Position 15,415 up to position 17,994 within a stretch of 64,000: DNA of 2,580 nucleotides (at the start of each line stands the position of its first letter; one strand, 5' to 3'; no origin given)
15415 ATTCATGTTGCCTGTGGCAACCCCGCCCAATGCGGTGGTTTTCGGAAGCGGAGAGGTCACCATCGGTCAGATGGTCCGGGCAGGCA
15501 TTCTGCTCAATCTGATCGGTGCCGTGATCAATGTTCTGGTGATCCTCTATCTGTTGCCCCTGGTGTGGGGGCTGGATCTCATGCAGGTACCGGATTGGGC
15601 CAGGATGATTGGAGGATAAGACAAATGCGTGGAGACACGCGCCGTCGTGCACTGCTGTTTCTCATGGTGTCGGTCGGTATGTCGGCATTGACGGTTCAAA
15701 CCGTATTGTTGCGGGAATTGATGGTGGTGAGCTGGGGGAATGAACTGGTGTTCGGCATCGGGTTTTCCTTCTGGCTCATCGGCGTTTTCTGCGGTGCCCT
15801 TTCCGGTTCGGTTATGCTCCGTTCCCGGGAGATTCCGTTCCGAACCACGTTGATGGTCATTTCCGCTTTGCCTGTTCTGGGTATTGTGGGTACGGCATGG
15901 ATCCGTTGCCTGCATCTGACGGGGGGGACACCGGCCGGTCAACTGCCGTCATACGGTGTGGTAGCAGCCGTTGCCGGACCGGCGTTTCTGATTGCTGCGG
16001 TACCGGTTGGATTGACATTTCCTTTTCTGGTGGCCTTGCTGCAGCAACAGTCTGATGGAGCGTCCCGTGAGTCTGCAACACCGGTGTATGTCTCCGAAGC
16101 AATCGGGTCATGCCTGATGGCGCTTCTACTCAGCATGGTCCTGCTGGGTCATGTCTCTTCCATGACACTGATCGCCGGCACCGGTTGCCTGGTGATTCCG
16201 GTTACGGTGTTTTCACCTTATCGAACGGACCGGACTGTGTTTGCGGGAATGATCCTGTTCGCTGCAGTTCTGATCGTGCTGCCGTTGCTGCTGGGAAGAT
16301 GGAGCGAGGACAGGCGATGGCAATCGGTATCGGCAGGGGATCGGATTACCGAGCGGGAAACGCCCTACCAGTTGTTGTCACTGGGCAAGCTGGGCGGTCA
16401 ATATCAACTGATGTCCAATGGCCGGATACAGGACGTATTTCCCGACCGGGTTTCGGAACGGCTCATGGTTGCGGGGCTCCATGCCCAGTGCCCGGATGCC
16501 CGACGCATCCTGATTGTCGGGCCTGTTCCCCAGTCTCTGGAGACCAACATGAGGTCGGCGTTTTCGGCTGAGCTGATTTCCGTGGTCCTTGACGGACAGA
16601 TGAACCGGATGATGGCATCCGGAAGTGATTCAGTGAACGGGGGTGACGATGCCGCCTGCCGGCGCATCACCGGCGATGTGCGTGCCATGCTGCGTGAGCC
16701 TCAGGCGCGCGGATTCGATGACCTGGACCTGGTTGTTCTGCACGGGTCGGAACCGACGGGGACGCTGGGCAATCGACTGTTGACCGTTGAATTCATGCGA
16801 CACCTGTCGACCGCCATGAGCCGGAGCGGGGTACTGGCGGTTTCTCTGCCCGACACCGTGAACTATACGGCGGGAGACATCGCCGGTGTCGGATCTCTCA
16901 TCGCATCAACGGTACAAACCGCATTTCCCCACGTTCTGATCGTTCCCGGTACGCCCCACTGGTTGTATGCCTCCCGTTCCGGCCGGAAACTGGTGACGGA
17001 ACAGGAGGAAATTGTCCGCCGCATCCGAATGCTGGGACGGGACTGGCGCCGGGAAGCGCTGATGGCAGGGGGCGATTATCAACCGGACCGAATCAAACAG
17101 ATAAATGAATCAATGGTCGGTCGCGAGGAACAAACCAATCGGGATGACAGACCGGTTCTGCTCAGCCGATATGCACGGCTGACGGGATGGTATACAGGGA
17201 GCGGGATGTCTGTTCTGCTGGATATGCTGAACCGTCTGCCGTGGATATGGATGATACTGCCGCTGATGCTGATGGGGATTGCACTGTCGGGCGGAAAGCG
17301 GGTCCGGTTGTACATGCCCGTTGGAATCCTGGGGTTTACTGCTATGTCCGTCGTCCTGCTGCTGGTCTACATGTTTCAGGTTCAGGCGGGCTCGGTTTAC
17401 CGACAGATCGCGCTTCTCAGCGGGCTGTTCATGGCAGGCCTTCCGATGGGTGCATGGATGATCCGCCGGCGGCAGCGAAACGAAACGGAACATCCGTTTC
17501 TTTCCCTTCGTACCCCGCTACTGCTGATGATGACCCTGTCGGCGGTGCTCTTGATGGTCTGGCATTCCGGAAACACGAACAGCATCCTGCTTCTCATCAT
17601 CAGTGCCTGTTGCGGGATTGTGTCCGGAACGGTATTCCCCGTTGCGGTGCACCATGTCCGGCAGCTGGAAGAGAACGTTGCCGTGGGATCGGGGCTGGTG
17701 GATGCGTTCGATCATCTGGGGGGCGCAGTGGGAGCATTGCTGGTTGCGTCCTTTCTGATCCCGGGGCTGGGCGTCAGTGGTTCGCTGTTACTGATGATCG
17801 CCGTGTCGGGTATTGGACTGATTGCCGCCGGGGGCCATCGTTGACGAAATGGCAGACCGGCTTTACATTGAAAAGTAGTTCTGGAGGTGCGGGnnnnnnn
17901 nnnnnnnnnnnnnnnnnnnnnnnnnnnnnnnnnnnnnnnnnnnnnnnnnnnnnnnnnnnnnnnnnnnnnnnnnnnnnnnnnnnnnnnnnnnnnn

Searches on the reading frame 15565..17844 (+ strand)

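Call 46: search_protein_families(library=ncbifam, proteins=[window:15565-17844:+])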
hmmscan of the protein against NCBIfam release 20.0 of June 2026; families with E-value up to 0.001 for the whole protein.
window:15565-17844:+ (759 aa): 1 family
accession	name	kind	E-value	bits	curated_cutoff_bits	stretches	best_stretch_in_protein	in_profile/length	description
NF002956.0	PRK03612.1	equivalog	1.4e-18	66.6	472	2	48-511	34-501/522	polyamine aminopropyltransferase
